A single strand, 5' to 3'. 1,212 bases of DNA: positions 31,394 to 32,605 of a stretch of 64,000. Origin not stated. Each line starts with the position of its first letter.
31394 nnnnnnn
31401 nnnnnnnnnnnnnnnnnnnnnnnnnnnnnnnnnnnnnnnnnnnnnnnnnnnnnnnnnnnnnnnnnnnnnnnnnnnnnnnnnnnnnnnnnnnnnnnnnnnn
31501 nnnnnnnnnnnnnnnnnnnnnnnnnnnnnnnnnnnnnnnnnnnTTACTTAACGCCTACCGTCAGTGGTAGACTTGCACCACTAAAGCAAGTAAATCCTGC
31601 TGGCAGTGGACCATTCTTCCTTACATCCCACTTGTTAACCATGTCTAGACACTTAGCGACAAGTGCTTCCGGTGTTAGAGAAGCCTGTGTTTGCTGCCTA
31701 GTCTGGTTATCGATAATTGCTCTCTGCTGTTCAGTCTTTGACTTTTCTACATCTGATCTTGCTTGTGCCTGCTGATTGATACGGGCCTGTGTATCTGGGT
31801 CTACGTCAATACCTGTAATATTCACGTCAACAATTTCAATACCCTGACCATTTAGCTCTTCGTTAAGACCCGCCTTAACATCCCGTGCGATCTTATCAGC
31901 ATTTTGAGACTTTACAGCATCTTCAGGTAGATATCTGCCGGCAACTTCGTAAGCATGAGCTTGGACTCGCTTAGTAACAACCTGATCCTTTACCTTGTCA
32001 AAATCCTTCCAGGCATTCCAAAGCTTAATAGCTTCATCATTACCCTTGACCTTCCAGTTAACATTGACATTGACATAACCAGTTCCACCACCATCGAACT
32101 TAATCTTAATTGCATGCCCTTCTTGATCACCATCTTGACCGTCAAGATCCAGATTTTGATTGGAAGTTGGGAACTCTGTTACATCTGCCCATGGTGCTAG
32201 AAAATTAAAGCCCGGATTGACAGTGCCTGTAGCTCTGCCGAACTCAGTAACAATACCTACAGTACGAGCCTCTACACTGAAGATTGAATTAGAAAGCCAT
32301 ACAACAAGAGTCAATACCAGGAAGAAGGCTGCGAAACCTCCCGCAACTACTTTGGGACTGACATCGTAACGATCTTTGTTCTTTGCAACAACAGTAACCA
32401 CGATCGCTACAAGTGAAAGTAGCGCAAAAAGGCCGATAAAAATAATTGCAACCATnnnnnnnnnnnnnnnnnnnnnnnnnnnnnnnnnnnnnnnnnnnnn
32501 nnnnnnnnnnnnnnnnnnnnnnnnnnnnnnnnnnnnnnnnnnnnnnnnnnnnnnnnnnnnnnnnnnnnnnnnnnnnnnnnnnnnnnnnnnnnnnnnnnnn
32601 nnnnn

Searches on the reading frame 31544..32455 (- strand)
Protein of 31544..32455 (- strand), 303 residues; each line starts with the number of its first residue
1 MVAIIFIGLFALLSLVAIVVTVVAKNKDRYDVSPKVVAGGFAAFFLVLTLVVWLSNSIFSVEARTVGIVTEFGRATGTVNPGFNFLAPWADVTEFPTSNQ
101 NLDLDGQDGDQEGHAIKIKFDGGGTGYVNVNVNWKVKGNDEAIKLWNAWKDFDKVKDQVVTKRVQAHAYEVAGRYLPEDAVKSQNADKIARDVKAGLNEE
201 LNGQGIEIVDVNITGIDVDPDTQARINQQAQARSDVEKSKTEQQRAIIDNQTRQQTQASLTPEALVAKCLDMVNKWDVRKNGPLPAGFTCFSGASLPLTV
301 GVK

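Call 19: search_protein_families(library=pfam, max_evalue=0.001, proteins=[window:31544-32455:-])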
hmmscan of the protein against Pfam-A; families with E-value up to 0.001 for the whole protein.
window:31544-32455:- (303 aa): 1 family
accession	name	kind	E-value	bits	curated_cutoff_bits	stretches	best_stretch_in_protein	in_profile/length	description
PF01145.31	Band_7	-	1.3e-24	87.6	23.6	1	60-243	2-174/176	SPFH domain / Band 7 family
